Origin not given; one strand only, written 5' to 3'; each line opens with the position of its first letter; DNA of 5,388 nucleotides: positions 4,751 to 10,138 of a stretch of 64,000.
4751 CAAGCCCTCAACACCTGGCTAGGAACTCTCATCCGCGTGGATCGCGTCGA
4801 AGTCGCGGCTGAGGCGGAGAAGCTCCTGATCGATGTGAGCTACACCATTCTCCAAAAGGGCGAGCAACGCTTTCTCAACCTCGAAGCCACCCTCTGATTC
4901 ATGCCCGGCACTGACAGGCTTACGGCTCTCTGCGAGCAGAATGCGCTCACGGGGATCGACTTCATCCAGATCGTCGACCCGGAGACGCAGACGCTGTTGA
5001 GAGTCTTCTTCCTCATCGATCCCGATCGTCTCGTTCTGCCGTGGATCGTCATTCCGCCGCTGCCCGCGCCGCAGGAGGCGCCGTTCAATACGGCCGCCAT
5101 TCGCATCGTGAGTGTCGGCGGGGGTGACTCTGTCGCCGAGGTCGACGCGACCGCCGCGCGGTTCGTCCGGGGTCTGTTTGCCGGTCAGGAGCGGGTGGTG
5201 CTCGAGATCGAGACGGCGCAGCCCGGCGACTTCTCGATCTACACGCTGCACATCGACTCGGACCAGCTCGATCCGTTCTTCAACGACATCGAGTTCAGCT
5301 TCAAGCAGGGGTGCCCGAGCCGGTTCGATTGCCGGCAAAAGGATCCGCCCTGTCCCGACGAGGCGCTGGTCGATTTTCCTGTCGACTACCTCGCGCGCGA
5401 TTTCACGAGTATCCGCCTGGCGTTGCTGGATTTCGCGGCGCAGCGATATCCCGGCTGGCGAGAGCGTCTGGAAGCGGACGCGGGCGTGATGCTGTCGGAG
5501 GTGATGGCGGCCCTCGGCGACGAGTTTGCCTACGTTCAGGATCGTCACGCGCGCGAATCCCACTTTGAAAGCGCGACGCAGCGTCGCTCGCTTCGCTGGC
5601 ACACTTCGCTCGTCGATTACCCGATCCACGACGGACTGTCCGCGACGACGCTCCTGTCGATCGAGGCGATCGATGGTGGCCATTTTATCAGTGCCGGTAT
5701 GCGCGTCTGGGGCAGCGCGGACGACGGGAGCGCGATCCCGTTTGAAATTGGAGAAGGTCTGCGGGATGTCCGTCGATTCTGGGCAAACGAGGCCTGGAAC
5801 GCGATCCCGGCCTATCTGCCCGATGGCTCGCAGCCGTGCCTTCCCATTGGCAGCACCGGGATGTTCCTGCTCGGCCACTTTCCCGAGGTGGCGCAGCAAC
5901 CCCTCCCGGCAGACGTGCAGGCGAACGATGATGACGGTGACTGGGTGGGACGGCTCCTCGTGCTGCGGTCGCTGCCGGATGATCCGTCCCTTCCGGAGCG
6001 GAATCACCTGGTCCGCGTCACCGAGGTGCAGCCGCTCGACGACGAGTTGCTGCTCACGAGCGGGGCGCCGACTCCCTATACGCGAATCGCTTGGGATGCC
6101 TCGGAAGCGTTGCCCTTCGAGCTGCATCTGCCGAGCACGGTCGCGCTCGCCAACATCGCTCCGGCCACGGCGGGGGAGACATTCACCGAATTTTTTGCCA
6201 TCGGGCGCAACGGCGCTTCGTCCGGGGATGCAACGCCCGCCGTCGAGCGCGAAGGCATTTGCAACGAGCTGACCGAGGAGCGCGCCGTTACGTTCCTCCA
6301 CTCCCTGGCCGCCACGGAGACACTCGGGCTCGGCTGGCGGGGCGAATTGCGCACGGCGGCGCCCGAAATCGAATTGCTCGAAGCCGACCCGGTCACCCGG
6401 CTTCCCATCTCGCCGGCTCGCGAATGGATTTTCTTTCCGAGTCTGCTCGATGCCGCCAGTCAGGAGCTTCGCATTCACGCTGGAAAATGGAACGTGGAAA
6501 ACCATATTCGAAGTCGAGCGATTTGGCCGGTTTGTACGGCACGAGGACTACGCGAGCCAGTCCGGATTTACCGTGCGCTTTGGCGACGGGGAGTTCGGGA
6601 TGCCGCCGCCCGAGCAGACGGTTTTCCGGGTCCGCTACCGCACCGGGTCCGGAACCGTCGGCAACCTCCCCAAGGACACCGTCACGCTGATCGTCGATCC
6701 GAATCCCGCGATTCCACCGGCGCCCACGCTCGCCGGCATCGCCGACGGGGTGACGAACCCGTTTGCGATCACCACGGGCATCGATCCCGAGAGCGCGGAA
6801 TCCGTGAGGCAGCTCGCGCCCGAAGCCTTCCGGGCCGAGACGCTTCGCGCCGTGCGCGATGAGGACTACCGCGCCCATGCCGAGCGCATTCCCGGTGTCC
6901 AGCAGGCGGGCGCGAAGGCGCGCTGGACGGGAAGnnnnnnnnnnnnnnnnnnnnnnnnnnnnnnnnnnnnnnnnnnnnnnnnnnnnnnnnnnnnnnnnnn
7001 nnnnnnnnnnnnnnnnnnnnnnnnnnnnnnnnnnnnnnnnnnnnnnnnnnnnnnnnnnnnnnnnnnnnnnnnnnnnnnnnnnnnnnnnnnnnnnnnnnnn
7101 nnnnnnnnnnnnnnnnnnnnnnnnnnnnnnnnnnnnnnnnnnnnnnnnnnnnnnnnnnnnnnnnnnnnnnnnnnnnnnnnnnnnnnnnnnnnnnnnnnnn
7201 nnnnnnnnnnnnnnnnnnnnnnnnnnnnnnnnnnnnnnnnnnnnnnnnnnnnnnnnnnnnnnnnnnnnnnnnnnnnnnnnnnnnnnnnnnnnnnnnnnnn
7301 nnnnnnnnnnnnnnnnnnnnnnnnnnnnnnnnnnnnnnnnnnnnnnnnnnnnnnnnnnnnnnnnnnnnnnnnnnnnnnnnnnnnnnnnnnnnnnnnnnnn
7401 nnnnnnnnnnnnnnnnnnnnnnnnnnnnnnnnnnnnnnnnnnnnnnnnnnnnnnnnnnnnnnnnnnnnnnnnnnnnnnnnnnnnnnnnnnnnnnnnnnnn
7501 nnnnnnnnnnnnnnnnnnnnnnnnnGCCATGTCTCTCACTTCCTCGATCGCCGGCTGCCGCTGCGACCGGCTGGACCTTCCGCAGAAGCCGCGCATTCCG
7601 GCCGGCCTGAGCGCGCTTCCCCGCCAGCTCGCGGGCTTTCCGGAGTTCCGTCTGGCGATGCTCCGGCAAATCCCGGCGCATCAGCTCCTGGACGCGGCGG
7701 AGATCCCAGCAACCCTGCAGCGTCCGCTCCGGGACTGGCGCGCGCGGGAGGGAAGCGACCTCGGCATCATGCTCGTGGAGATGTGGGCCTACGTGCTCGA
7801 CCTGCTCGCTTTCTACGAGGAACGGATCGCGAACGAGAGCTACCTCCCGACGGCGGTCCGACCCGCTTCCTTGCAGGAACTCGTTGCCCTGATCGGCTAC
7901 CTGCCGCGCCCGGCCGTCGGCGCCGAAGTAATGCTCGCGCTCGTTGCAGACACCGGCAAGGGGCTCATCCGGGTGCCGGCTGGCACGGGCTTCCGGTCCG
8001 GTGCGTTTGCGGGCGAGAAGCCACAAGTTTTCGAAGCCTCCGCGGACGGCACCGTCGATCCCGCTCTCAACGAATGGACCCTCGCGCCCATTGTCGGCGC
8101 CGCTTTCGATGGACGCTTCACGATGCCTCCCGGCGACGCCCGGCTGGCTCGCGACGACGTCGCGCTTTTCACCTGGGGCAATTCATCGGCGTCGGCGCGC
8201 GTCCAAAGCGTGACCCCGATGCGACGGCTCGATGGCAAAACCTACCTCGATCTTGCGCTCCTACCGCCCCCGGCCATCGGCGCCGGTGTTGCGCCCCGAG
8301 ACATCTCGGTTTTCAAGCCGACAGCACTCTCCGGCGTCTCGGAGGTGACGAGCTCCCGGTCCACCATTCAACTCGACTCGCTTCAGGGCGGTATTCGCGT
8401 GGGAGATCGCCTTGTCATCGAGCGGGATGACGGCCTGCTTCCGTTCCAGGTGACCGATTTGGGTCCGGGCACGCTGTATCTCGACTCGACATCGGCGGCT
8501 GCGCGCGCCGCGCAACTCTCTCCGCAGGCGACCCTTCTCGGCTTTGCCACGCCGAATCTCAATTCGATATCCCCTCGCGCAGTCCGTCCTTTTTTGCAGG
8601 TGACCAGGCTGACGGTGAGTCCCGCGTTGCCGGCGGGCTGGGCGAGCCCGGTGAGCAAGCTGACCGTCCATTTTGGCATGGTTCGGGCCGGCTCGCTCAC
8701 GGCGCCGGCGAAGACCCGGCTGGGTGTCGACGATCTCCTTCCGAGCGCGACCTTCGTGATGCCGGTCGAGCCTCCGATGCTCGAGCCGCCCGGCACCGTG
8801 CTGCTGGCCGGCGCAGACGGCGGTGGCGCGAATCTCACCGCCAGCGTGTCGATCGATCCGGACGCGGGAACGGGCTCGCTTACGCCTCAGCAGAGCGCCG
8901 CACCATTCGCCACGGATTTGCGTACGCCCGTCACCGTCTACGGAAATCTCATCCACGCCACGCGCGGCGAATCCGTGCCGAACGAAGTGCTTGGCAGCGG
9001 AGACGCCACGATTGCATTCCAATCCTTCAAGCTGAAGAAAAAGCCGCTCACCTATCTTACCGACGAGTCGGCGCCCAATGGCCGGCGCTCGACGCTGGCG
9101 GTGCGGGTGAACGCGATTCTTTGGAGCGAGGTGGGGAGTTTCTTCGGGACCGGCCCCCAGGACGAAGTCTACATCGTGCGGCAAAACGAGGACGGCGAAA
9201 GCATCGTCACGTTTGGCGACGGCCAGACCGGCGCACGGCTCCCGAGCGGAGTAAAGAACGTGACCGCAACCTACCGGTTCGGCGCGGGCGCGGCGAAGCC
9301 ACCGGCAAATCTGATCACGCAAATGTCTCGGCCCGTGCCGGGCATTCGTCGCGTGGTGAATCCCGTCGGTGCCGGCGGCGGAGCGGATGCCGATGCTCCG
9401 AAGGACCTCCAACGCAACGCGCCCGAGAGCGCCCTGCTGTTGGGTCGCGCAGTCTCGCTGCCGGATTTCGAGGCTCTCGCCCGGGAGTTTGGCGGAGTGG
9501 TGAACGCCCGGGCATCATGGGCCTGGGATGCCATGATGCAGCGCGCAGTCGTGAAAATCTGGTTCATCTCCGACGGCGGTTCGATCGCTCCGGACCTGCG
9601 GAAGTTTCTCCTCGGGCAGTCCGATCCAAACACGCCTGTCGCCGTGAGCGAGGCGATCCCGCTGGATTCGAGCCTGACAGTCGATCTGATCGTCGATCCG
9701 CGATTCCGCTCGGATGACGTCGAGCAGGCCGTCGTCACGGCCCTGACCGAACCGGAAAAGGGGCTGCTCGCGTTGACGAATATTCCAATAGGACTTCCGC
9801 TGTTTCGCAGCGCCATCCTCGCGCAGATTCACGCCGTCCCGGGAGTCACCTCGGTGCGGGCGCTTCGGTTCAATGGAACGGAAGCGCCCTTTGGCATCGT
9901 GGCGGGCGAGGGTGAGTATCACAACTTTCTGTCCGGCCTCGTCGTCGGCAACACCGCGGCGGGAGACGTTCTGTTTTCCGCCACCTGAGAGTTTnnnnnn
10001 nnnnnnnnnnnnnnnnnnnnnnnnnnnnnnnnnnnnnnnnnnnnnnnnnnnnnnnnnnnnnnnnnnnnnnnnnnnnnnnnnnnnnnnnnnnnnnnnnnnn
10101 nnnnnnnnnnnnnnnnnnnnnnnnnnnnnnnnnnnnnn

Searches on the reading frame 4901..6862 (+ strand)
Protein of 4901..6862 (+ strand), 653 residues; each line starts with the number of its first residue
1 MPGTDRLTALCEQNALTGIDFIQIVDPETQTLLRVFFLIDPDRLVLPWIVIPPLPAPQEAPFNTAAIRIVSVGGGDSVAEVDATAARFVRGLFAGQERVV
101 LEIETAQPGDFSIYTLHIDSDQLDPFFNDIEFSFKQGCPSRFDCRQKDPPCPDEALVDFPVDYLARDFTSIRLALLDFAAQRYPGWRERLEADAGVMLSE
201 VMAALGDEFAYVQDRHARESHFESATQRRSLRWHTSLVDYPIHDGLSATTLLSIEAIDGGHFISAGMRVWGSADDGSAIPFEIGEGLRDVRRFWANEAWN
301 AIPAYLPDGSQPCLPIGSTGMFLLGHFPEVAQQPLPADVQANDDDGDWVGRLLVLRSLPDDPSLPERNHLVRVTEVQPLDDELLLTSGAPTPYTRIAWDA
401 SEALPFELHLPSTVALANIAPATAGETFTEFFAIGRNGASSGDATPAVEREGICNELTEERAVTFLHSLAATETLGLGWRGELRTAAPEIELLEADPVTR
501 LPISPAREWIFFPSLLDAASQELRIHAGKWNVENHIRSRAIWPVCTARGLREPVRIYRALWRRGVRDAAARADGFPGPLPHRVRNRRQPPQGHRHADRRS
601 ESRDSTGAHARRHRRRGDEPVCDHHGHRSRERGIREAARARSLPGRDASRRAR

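Call 5: search_protein_families(library=pfam, proteins=[window:4901-6862:+], max_evalue=0.01)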
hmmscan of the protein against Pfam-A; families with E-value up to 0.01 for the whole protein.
window:4901-6862:+ (653 aa): 0 families

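Call 28: search_protein_families(library=phrogs, proteins=[window:4901-6862:+], max_evalue=0.001)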
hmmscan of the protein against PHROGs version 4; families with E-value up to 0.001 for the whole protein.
window:4901-6862:+ (653 aa): 1 family
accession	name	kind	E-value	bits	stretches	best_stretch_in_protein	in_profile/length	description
phrog_10646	-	tail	1.3e-05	24.3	1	162-255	27-121/1142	baseplate wedge subunit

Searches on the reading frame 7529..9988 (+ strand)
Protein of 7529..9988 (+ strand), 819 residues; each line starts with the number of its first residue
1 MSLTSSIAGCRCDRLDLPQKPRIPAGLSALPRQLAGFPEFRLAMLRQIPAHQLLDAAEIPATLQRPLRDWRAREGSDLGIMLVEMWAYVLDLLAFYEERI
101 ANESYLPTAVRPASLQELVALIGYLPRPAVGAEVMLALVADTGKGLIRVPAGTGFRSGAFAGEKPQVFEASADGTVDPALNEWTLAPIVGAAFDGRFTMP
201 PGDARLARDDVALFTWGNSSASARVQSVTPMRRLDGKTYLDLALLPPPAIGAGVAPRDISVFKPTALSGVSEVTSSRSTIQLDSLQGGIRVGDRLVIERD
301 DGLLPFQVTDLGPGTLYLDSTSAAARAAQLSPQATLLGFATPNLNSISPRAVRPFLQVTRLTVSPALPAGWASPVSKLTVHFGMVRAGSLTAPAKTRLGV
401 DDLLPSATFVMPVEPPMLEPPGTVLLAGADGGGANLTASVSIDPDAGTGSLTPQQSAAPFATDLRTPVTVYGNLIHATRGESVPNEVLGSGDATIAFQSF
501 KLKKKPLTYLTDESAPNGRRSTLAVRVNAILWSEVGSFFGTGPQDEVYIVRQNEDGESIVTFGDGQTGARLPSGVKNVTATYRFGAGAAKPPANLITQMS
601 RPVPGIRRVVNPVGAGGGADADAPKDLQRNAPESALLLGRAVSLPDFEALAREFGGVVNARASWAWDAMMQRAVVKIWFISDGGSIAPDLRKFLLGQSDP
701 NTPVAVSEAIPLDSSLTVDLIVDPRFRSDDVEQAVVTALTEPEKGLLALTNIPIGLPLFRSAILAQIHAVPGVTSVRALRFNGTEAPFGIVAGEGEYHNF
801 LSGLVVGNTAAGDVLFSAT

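Call 5: search_protein_families(library=pfam, proteins=[window:7529-9988:+], max_evalue=0.01)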
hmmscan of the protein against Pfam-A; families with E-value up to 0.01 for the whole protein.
window:7529-9988:+ (819 aa): 1 family
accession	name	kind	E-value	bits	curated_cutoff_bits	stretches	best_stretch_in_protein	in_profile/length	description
PF04865.19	Baseplate_J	-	0.0089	15.8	21.1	0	592-740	81-234/255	Baseplate J-like protein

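Call 28: search_protein_families(library=phrogs, proteins=[window:7529-9988:+], max_evalue=0.001)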
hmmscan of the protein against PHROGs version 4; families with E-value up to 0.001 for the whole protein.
window:7529-9988:+ (819 aa): 2 families
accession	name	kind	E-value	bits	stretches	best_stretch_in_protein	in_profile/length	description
phrog_219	-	tail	1.1e-19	71.4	2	519-660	180-333/598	baseplate wedge subunit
phrog_6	-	tail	8.7e-18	65.3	2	585-782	200-378/548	baseplate wedge subunit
